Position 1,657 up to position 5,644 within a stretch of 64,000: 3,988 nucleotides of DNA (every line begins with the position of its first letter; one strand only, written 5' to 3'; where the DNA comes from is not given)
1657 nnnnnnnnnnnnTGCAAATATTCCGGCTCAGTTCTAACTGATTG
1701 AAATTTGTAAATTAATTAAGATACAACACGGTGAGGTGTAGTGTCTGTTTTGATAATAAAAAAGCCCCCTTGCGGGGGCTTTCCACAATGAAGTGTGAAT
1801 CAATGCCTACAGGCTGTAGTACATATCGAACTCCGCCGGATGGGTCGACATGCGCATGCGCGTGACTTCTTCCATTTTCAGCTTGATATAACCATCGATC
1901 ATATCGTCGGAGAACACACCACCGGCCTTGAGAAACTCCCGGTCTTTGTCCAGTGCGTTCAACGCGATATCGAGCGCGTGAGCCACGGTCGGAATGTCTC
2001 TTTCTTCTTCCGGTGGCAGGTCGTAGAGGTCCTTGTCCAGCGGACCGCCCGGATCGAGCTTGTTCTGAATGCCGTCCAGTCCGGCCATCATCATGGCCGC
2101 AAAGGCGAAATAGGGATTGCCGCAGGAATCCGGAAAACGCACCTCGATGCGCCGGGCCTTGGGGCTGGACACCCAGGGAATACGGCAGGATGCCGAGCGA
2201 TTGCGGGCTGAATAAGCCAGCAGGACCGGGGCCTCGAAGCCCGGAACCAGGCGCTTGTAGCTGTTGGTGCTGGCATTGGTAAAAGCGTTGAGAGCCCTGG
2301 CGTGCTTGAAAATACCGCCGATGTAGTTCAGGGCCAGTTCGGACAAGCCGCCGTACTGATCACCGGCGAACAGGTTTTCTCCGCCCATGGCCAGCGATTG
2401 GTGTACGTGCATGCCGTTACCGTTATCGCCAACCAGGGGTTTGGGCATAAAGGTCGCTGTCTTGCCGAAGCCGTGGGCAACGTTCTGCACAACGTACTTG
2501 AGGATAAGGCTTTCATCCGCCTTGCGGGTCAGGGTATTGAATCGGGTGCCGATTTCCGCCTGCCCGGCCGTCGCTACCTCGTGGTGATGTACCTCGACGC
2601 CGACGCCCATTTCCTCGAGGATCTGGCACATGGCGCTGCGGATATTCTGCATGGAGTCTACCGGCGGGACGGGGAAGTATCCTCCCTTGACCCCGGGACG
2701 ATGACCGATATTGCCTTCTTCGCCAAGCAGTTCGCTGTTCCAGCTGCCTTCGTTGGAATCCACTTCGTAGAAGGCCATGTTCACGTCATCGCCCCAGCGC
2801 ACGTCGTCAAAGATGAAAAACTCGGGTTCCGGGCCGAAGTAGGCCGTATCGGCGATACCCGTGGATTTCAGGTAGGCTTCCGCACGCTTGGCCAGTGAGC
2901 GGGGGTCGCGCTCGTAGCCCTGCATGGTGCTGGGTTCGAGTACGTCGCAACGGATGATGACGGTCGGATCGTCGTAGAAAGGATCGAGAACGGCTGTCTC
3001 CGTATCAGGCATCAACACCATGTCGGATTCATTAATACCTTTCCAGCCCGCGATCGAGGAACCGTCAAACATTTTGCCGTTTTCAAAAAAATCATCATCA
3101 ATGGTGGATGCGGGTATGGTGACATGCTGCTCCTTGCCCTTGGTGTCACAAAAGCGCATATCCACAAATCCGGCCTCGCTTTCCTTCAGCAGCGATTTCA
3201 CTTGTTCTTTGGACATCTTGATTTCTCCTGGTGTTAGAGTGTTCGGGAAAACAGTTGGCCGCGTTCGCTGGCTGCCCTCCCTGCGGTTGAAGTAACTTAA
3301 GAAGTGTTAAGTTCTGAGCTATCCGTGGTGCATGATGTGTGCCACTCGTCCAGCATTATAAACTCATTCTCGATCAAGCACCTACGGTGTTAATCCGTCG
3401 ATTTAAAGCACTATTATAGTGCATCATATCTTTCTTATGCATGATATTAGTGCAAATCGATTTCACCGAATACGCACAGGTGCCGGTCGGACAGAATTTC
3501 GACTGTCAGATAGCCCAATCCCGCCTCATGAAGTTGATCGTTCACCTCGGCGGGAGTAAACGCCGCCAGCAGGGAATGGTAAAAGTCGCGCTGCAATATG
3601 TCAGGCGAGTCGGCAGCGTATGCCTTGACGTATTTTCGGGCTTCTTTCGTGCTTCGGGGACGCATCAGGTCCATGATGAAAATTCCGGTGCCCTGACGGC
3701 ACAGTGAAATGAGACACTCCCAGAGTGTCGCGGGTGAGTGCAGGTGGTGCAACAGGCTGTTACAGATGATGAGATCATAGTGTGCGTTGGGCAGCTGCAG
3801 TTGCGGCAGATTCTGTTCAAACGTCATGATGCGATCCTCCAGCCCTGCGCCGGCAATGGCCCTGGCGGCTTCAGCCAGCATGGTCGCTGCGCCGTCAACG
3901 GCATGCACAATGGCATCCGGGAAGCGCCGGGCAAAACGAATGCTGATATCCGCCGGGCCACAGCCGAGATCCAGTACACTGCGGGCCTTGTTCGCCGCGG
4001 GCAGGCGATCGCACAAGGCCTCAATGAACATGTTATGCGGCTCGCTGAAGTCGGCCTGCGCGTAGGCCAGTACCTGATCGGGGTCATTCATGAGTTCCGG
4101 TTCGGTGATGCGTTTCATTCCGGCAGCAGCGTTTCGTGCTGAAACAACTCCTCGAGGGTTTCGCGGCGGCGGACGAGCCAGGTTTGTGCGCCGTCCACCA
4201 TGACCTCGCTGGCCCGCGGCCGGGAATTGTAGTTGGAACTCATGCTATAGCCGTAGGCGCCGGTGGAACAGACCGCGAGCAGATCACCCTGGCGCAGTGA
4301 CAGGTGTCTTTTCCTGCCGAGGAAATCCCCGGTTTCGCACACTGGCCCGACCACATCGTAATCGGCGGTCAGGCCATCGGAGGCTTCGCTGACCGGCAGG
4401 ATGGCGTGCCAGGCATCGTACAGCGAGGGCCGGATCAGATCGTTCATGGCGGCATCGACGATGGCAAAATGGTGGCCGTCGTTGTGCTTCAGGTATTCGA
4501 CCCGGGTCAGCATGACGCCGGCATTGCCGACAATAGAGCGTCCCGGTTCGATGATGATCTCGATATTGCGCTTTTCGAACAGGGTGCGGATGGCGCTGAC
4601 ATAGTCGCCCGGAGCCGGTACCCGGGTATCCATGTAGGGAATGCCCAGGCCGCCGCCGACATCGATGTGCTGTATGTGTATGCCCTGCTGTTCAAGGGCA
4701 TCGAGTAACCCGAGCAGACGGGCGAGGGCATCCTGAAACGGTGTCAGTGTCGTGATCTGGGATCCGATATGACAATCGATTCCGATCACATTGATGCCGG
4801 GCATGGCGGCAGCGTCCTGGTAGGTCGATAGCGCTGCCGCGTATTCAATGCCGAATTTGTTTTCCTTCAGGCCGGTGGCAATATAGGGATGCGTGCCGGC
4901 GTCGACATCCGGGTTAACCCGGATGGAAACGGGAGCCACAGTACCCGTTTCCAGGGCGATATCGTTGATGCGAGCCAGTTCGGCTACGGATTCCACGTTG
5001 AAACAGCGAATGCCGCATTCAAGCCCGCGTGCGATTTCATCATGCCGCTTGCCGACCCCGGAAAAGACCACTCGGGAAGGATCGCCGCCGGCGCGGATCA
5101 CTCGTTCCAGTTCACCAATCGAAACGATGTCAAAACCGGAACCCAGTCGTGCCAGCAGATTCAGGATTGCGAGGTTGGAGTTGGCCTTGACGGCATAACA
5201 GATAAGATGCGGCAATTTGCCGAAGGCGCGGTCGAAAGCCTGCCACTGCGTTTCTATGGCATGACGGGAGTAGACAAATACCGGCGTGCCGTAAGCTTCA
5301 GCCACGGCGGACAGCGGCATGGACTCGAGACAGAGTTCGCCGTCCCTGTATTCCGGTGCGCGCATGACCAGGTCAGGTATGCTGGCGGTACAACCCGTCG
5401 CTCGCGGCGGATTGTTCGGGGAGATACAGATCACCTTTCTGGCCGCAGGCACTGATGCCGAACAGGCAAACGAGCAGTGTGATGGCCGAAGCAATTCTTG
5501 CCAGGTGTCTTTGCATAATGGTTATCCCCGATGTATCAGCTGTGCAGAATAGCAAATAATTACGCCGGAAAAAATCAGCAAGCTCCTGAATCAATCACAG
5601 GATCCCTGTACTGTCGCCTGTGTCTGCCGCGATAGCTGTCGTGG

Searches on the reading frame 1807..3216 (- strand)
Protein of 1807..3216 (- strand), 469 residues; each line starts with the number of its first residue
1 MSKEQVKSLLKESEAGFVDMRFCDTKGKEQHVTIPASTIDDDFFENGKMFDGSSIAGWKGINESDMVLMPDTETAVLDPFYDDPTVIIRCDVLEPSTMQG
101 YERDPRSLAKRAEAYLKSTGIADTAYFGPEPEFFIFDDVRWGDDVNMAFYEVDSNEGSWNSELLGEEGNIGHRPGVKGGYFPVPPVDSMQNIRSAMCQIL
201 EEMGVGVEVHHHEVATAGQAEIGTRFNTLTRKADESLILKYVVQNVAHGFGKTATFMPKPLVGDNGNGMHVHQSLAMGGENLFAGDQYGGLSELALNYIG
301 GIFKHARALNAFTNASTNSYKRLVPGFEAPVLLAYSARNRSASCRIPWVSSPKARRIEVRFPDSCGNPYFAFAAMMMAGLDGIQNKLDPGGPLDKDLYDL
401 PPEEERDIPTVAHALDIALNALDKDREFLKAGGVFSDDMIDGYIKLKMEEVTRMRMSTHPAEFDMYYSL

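Call 57: search_protein_families(library=pfam, proteins=[window:1807-3216:-], max_evalue=0.00001)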
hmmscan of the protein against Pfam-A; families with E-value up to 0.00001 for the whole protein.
window:1807-3216:- (469 aa): 2 families
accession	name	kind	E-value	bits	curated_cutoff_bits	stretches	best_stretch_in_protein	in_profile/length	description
PF00120.29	Gln-synt_C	-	3.5e-133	444.4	24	1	102-466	1-344/344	Glutamine synthetase, catalytic domain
PF03951.24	Gln-synt_N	-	9.8e-32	108.9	33.4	1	17-95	4-82/82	Glutamine synthetase, beta-Grasp domain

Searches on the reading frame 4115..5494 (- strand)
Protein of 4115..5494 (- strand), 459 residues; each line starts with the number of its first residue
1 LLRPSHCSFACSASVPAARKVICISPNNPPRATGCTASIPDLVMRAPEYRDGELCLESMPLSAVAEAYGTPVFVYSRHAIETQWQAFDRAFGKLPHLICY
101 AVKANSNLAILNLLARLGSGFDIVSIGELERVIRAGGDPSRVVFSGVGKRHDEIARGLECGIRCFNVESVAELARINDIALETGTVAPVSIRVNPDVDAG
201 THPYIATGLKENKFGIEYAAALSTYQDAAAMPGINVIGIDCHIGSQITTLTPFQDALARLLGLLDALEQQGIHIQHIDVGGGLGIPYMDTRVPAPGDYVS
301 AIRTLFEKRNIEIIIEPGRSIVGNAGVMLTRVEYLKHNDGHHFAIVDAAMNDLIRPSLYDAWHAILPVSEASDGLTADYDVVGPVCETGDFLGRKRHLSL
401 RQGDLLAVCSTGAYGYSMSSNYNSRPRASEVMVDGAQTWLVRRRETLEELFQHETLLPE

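Call 57: search_protein_families(library=pfam, proteins=[window:4115-5494:-], max_evalue=0.00001)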
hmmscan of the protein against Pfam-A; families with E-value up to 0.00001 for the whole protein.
window:4115-5494:- (459 aa): 3 families
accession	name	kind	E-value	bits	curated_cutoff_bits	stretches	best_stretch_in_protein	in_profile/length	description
PF02784.22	Orn_Arg_deC_N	-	4.1e-72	243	23.4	1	79-322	3-246/247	Pyridoxal-dependent decarboxylase, pyridoxal binding domain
PF00278.28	Orn_DAP_Arg_deC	-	4.9e-27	94.5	23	1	103-412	5-95/95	Pyridoxal-dependent decarboxylase, C-terminal sheet domain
PF01168.26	Ala_racemase_N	-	4.8e-08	33.4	24.1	1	78-279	4-193/220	Alanine racemase, N-terminal domain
